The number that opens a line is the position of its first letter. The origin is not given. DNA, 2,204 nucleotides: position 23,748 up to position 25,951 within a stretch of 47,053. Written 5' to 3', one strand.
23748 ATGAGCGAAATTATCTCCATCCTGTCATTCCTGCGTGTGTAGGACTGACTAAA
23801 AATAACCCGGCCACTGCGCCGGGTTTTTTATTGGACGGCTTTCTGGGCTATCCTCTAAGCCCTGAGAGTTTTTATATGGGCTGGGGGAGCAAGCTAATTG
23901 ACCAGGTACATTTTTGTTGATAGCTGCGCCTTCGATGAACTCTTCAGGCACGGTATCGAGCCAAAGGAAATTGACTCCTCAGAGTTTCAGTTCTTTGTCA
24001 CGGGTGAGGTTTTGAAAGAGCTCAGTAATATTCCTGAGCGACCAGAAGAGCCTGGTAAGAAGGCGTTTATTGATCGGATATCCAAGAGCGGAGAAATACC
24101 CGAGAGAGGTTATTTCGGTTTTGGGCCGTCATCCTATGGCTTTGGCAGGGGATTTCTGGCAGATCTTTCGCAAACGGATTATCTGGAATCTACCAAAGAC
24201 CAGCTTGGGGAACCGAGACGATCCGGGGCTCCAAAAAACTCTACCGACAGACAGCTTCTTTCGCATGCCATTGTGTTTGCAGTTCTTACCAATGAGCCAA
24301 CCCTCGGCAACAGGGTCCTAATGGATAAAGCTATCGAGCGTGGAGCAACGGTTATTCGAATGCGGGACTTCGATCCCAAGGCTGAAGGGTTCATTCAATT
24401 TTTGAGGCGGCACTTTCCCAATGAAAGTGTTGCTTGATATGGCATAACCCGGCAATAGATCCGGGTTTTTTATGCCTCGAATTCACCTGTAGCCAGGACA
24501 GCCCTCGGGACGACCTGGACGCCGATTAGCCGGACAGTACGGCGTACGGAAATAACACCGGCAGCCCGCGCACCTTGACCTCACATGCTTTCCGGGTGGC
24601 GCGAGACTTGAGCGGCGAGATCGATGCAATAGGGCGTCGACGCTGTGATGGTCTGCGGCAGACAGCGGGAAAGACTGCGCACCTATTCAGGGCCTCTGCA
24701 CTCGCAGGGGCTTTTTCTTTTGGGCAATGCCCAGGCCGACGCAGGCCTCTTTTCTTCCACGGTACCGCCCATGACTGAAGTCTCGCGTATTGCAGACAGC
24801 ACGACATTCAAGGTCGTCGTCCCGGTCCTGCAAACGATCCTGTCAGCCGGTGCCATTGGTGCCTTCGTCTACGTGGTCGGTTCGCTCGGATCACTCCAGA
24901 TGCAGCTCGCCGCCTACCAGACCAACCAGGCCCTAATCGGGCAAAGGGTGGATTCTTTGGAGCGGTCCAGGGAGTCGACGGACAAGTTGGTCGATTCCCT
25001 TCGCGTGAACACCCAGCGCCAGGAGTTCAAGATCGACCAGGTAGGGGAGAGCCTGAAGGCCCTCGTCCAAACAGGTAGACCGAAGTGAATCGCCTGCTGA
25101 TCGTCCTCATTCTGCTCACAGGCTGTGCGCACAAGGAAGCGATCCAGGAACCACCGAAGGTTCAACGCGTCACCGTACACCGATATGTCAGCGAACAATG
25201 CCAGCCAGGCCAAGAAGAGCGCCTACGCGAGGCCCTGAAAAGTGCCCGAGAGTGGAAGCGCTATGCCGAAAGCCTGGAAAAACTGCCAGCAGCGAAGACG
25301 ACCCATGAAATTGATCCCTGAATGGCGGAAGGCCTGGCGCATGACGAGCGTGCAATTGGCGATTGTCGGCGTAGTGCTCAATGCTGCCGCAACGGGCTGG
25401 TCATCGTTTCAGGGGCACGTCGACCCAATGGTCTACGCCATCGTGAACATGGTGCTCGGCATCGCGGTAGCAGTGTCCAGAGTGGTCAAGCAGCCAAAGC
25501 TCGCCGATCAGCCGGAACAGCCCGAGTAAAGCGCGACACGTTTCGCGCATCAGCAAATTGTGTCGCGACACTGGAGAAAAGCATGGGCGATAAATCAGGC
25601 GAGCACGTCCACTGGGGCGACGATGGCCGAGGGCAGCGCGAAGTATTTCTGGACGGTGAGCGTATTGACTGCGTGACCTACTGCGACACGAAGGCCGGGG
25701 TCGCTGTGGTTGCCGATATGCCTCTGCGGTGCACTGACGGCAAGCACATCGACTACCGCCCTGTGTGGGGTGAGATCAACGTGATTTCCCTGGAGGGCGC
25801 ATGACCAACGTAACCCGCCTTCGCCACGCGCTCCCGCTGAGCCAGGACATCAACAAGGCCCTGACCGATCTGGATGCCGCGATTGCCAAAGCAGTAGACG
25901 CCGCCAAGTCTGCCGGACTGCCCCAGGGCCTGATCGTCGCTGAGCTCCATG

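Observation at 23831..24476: AT-rich orphan PIN-like gene bracketed by two strong terminators between the late promoter and the late genes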

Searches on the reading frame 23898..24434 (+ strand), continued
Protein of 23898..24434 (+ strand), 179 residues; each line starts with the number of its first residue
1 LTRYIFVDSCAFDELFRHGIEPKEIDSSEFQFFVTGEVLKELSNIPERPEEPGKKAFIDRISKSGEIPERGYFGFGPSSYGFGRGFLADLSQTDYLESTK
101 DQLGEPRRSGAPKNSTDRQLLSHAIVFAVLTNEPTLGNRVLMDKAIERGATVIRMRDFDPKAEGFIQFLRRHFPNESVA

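Call 72: find_homologous_proteins(query=L016:2806-3201:+, max_evalue=0.001)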
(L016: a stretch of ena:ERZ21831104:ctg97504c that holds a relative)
Query L016:2806-3201:+ (132 aa): 1174 proteins with E <= 0.001 among 1179 candidates; the best 120 are listed.
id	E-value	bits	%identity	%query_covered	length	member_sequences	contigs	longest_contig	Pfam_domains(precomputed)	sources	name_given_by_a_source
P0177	2.8e-75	268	94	100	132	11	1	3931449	PF01850.28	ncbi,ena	-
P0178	3.6e-74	265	92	100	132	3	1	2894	PF01850.28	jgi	-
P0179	6.2e-72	258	90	100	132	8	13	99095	PF01850.28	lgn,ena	-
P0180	1.1e-71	257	89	100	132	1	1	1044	PF01850.28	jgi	-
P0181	9.0e-49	183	61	99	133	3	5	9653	PF01850.28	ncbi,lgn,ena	-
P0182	1.3e-48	182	55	100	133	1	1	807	PF01850.28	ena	-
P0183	2.8e-48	181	60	100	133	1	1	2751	PF01850.28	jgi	jgi:PIN domain nuclease of toxin-antitoxin system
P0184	4.0e-48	181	57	100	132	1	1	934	PF01850.28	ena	-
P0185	4.3e-48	181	59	100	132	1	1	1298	PF01850.28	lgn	-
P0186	5.1e-48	180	56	99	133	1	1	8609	PF01850.28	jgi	jgi:PIN domain nuclease of toxin-antitoxin system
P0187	8.8e-48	180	57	100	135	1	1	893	PF01850.28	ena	-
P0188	1.1e-47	179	57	100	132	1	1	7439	PF01850.28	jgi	jgi:PIN domain nuclease of toxin-antitoxin system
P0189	2.9e-47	178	57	100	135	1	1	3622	PF01850.28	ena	-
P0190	3.3e-47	178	57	100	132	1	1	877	PF01850.28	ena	-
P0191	3.7e-47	178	60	100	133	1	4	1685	PF01850.28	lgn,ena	-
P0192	3.8e-47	177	60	100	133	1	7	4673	PF01850.28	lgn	-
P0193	5.4e-47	177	59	100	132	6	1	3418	PF01850.28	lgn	-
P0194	5.7e-47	177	60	100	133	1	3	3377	PF01850.28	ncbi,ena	-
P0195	5.9e-47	177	55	100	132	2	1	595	PF01850.28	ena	-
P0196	6.0e-47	177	60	100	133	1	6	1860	PF01850.28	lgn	-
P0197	8.8e-47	176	60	100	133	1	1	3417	PF01850.28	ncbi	-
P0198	1.4e-46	176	59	100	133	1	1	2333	PF01850.28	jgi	-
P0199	2.3e-46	175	59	100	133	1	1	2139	PF01850.28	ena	-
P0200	2.7e-46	175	59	100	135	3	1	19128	PF01850.28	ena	-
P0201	3.5e-46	174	59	100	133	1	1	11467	PF01850.28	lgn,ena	-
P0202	3.7e-46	174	57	100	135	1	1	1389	PF01850.28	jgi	jgi:PIN domain nuclease of toxin-antitoxin system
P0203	4.5e-46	174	55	100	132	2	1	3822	PF01850.28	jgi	-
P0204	5.6e-46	174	59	100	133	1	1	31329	PF01850.28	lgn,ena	-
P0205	8.8e-46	173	58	100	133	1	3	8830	PF01850.28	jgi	-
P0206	9.0e-46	173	59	100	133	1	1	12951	PF01850.28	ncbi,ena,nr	ncbi:MAG: type II toxin-antitoxin system VapC family toxin [Spirochaetales bacterium]|nr:type II tox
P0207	1.2e-45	173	58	100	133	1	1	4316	PF01850.28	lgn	-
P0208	1.4e-45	172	59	100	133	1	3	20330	PF01850.28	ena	-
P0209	1.4e-45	172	58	100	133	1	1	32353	PF01850.28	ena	-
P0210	1.9e-45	172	57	100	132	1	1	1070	PF01850.28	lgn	-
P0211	2.1e-45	172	59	100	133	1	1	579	PF01850.28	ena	-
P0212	2.4e-45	172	56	100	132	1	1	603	PF01850.28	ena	-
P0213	2.5e-45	172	58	100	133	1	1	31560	PF01850.28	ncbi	-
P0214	3.0e-45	171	58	100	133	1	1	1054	PF01850.28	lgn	-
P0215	4.0e-45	171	57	100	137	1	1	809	PF01850.28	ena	-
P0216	5.8e-45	170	58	100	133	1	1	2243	PF01850.28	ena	-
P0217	6.6e-45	170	58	100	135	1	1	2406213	PF01850.28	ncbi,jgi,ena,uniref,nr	ncbi:type II toxin-antitoxin system VapC family toxin [Marispirochaeta sp.]|jgi:PIN domain nuclease 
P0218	1.3e-44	169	56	100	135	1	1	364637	PF01850.28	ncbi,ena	-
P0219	1.7e-44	169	56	100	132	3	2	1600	PF01850.28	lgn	-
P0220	1.9e-44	169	57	100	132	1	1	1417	PF01850.28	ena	-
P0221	2.0e-44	169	56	100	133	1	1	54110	PF01850.28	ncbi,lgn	-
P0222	2.3e-44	168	53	100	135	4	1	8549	PF01850.28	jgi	-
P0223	2.5e-44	168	57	99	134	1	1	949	PF01850.28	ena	-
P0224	3.0e-44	168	92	67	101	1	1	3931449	PF01850.28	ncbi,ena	-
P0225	4.8e-44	167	54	98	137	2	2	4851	PF01850.28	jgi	-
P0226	6.3e-44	167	55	98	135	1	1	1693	PF01850.28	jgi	jgi:PIN domain nuclease of toxin-antitoxin system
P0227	6.5e-44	167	58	99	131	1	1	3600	PF01850.28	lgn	-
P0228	7.2e-44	167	55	99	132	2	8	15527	PF01850.28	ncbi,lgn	ncbi:MAG: type II toxin-antitoxin system VapC family toxin [Spirochaetota bacterium]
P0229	8.7e-44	167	54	100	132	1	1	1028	PF01850.28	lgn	-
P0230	1.2e-43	166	54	100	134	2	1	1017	PF01850.28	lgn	-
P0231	1.3e-43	166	55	100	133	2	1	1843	PF01850.28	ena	-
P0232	1.6e-43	166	56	99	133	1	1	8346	PF01850.28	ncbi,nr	ncbi:MAG: type II toxin-antitoxin system VapC family toxin [Desulfamplus sp.]|nr:type II toxin-antit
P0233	1.9e-43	166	56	99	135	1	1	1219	PF01850.28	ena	-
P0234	3.0e-43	165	57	99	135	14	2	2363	PF01850.28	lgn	-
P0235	6.3e-43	164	55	100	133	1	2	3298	PF01850.28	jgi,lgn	-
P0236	6.7e-43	164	53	99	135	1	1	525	PF01850.28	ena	-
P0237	6.8e-43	164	57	100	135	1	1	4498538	PF01850.28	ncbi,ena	-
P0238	7.0e-43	164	56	99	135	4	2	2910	PF01850.28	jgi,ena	jgi:PIN domain nuclease of toxin-antitoxin system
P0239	7.1e-43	164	53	100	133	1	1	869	PF01850.28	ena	-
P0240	7.4e-43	164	56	99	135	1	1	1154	PF01850.28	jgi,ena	-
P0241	1.2e-42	163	53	99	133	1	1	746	PF01850.28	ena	-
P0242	1.3e-42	163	52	100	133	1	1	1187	PF01850.28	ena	-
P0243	1.7e-42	162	55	99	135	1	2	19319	PF01850.28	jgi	-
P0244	1.8e-42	162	55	99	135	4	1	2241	PF01850.28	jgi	jgi:PIN domain nuclease of toxin-antitoxin system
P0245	1.9e-42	162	55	100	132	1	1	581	PF01850.28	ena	-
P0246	1.9e-42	162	56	99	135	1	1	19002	PF01850.28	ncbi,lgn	-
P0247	1.9e-42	162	52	100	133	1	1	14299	PF01850.28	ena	-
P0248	2.0e-42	162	56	99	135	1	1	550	PF01850.28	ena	-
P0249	2.1e-42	162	54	100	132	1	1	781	PF01850.28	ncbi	-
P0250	2.9e-42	162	56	98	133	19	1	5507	PF01850.28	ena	-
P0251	2.9e-42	162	51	99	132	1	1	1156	PF01850.28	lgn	-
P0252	3.1e-42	162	55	100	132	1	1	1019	PF01850.28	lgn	-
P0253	3.1e-42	162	52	98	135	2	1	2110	PF01850.28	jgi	-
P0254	3.3e-42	161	53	100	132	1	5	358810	PF01850.28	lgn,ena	-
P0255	3.8e-42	161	56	99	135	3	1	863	PF01850.28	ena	-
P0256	4.0e-42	161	52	99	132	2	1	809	PF01850.28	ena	-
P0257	4.1e-42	161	53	99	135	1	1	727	PF01850.28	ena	-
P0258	5.1e-42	161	55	99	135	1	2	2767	PF01850.28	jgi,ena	-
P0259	5.9e-42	161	52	100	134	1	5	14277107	PF01850.28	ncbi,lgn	ncbi:MAG: type II toxin-antitoxin system VapC family toxin [Caldilineaceae bacterium]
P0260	6.4e-42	161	55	100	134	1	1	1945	PF01850.28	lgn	-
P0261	6.6e-42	161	52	100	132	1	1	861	PF01850.28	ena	-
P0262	8.9e-42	160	52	100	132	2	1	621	PF01850.28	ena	-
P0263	9.1e-42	160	56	100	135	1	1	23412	PF01850.28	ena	-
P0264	9.1e-42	160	53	99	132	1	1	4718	PF01850.28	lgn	-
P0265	1.2e-41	160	54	100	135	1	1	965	PF01850.28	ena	-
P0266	1.2e-41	160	52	100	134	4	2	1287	PF01850.28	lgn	-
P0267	1.2e-41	160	53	100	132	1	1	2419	PF01850.28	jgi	-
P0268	1.2e-41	160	49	100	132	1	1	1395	PF01850.28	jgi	jgi:PIN domain nuclease of toxin-antitoxin system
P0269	1.5e-41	159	51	100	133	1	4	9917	PF01850.28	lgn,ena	-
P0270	1.8e-41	159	53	99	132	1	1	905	PF01850.28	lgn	-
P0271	3.6e-41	158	49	100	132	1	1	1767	PF01850.28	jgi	-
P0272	5.0e-41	158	52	100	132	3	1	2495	PF01850.28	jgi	jgi:PIN domain nuclease of toxin-antitoxin system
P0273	5.4e-41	158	53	99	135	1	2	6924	PF01850.28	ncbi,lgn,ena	-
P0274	5.6e-41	158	53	99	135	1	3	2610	PF01850.28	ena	-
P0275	6.5e-41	157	53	100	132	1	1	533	PF01850.28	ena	-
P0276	6.7e-41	157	52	99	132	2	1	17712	PF01850.28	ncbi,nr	ncbi:MAG: PIN domain-containing protein [Spirochaetes bacterium]|nr:PIN domain-containing protein [S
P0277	8.0e-41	157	54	99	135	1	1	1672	PF01850.28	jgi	jgi:PIN domain nuclease of toxin-antitoxin system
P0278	9.3e-41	157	52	99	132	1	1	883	PF01850.28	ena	-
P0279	1.1e-40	157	53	100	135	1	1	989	PF01850.28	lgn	-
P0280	1.2e-40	156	54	100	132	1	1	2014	PF01850.28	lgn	-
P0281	1.8e-40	156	52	100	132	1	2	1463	PF01850.28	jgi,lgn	jgi:PIN domain nuclease of toxin-antitoxin system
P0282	2.0e-40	156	54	100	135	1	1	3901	PF01850.28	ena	-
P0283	2.1e-40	156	55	100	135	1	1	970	PF01850.28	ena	-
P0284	2.2e-40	156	52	100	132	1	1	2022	PF01850.28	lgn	-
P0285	2.3e-40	156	53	99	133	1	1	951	PF01850.28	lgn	-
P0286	2.7e-40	155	52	100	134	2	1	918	PF01850.28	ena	-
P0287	2.8e-40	155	53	100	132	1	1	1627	PF01850.28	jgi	jgi:PIN domain nuclease of toxin-antitoxin system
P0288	3.4e-40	155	54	100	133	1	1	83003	PF01850.28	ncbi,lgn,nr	ncbi:MAG: type II toxin-antitoxin system VapC family toxin [Spirochaetales bacterium]|nr:type II tox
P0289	3.5e-40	155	53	99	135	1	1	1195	PF01850.28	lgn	-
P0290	5.2e-40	154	51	100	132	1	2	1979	PF01850.28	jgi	jgi:PIN domain nuclease of toxin-antitoxin system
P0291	5.3e-40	154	51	99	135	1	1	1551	PF01850.28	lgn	-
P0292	5.4e-40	154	53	98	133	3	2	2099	PF01850.28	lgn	-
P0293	5.8e-40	154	54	100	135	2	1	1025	PF01850.28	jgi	-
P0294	8.5e-40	154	54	99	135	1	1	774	PF01850.28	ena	-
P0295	1.4e-39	153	51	99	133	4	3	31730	PF01850.28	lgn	-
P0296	2.9e-39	152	52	98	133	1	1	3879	PF01850.28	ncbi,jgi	-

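Call 76: list_cluster_members(proteins=[window:23898-24434:+, P0003, P0139])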
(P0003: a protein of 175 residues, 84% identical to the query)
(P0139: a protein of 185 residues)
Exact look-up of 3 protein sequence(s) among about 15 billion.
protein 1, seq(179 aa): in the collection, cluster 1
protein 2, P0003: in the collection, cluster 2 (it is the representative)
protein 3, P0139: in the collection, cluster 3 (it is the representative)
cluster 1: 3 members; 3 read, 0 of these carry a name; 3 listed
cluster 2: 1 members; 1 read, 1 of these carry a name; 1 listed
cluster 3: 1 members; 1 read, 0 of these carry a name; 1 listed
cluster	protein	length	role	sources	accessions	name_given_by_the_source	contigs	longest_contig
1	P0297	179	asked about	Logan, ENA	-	-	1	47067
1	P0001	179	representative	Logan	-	-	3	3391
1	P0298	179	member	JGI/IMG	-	-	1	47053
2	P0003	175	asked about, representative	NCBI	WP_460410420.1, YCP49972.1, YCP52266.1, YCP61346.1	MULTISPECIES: hypothetical protein [unclassified Pseudomonas]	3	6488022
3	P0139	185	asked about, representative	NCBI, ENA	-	-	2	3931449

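Call 77: find_encoding_contigs(protein=P0176, flank=5000, max_places=2)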
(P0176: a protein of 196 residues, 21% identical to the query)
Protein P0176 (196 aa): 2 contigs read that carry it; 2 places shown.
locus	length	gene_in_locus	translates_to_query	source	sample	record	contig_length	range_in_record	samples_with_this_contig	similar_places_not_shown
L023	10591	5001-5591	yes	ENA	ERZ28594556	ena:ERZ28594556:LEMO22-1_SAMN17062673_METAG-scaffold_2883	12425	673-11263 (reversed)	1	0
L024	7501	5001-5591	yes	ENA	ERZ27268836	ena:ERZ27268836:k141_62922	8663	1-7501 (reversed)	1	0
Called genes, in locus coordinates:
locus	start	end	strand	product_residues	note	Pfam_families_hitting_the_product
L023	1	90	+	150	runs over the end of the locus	PF13420:Acetyltransf_4, PF00583:Acetyltransf_1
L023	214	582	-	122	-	-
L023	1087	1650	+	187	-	-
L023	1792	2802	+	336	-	PF14280:DUF4365 (weak)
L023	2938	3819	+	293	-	-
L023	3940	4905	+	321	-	-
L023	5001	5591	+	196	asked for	-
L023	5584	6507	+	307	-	-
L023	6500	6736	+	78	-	-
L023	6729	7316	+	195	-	-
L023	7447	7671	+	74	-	-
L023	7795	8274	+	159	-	-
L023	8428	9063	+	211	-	-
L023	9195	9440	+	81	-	PF10115:HlyU (weak)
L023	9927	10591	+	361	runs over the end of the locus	PF13308:YARHG (weak)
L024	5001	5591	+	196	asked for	-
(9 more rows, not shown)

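Call 78: find_encoding_contigs(protein=P0174, flank=5000, max_places=2)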
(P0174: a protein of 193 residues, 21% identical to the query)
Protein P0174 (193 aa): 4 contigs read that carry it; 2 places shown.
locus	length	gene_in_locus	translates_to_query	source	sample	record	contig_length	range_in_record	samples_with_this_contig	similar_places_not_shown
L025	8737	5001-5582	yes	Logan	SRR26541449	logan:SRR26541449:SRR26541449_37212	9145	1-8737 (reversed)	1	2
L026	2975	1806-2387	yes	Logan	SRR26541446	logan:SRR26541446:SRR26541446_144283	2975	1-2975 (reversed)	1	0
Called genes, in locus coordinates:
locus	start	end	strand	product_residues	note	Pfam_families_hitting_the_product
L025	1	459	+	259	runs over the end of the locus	-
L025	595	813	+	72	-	-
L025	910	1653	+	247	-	PF09553:RE_Eco47II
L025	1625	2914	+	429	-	PF00145:DNA_methylase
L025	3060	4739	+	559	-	PF18739:HEPN_Apea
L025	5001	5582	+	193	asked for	-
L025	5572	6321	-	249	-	PF04231:Endonuclease_1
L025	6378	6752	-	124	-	-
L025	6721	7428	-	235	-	-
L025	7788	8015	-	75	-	PF12728:HTH_17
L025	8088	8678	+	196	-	PF07508:Recombinase (weak)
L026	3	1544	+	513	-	?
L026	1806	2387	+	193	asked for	-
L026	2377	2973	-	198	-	?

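Call 79: find_encoding_contigs(protein=P0175, flank=5000, max_places=2)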
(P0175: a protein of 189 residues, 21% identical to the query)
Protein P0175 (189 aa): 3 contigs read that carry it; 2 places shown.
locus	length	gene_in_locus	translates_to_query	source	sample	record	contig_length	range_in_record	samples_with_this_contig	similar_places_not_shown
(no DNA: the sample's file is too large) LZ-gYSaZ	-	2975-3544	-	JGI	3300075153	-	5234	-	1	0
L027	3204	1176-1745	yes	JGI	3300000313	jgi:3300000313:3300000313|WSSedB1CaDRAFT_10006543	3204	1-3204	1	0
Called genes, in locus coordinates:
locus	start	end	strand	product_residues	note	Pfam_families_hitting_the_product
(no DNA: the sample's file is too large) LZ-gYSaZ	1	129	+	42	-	?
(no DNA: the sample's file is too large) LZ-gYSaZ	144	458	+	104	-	-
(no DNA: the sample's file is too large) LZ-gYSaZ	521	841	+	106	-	-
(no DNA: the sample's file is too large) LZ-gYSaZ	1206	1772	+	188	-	-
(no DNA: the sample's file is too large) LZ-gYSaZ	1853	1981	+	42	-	-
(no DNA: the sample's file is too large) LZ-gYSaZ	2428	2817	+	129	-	-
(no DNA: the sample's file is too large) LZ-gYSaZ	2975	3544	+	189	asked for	-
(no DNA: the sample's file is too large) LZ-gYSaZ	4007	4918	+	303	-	-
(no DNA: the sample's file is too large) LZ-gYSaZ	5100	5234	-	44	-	?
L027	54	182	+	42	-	-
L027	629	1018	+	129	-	-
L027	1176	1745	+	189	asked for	-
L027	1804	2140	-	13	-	-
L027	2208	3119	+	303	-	-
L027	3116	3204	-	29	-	?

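Call 88: find_encoding_contigs(protein=P0003, flank=5000, max_places=3)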
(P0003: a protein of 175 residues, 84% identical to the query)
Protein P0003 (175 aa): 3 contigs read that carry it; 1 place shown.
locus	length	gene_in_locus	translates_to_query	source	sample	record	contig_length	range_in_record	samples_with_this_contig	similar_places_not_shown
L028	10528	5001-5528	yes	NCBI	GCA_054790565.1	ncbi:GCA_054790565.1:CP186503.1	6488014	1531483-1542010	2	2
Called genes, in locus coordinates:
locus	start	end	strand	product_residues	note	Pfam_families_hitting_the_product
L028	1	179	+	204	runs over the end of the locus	-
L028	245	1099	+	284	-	PF02498:Bro-N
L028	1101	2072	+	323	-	-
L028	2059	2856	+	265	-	-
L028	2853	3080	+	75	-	-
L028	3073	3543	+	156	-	-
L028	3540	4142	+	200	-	PF05766:NinG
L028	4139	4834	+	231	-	-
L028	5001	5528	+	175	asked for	-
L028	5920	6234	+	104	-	PF05106:Phage_holin_3_1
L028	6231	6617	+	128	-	-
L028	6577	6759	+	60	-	-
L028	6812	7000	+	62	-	-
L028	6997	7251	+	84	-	-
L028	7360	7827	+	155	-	-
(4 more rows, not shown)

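Call 89: find_encoding_contigs(protein=P0017, flank=5000, max_places=2)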
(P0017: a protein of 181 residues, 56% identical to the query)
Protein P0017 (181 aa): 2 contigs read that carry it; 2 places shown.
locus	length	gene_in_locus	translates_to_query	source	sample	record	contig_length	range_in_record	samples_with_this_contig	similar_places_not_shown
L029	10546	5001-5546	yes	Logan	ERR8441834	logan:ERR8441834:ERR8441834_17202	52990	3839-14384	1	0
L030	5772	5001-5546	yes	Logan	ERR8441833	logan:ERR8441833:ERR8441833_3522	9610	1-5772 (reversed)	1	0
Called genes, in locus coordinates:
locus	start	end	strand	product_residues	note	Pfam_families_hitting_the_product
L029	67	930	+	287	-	PF04492:Phage_rep_O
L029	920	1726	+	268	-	PF01695:IstB_IS21, PF00308:Bac_DnaA (weak), PF00004:AAA (weak)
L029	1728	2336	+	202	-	-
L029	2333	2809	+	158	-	-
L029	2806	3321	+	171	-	PF07105:DUF1367 (faint)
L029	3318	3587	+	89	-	-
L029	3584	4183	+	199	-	PF05766:NinG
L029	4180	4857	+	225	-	PF06323:Phage_antiter_Q (weak)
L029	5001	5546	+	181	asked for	-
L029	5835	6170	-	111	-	-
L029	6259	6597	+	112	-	-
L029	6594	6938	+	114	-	-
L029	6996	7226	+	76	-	PF24729:Acb2_Tad1_hairpin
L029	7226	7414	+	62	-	-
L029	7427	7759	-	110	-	-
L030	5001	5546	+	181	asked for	-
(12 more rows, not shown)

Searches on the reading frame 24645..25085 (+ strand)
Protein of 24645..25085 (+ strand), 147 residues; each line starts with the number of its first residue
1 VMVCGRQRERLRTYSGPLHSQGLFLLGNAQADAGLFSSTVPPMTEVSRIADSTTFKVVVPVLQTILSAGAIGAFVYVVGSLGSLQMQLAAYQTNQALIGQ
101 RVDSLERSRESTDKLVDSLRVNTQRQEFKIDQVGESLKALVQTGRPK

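Call 16: search_protein_families(library=phrogs, proteins=[window:24645-25085:+], max_evalue=0.001)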
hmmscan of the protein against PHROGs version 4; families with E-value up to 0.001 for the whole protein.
window:24645-25085:+ (147 aa): 1 family
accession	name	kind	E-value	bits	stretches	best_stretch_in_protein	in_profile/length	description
phrog_34293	-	unknown function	8.1e-61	203.7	1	43-147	1-105/105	-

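Call 17: search_protein_families(library=pfam, proteins=[window:24645-25085:+], max_evalue=0.001)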
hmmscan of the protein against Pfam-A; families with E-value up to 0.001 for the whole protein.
window:24645-25085:+ (147 aa): 0 families

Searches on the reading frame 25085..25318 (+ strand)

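Call 16: search_protein_families(library=phrogs, proteins=[window:25085-25318:+], max_evalue=0.001)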
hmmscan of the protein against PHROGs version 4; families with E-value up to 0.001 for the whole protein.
window:25085-25318:+ (78 aa): 1 family
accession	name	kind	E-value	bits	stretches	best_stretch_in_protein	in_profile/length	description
phrog_29814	-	unknown function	1.8e-24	86.7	1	2-78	2-78/78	-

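Call 17: search_protein_families(library=pfam, proteins=[window:25085-25318:+], max_evalue=0.001)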
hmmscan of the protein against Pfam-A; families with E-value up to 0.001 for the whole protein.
window:25085-25318:+ (78 aa): 0 families

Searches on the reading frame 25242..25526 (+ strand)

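Call 16: search_protein_families(library=phrogs, proteins=[window:25242-25526:+], max_evalue=0.001)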
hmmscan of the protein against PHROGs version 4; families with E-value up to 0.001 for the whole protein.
window:25242-25526:+ (95 aa): 1 family
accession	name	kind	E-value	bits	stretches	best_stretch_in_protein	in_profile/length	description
phrog_1356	-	lysis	1.8e-21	77.7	1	20-94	45-126/135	holin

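Call 17: search_protein_families(library=pfam, proteins=[window:25242-25526:+], max_evalue=0.001)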
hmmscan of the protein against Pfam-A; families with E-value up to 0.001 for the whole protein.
window:25242-25526:+ (95 aa): 1 family
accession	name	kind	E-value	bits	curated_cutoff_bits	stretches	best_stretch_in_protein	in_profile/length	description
PF25612.1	DUF7940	-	2.5e-15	57.2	27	1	23-84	1-63/63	Family of unknown function (DUF7940)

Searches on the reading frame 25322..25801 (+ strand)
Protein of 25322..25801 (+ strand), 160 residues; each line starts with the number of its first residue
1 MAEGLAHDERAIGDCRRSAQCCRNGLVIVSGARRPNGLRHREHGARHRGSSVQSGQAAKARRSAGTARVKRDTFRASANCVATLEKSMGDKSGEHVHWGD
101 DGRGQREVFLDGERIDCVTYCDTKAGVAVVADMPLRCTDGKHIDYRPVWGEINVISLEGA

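Call 16: search_protein_families(library=phrogs, proteins=[window:25322-25801:+], max_evalue=0.001)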
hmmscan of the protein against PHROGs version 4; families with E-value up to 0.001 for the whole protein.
window:25322-25801:+ (160 aa): 1 family
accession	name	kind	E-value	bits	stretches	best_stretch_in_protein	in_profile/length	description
phrog_3540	-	unknown function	1.1e-19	71.1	1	92-155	2-67/76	-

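Call 17: search_protein_families(library=pfam, proteins=[window:25322-25801:+], max_evalue=0.001)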
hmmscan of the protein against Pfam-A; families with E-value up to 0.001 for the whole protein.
window:25322-25801:+ (160 aa): 0 families
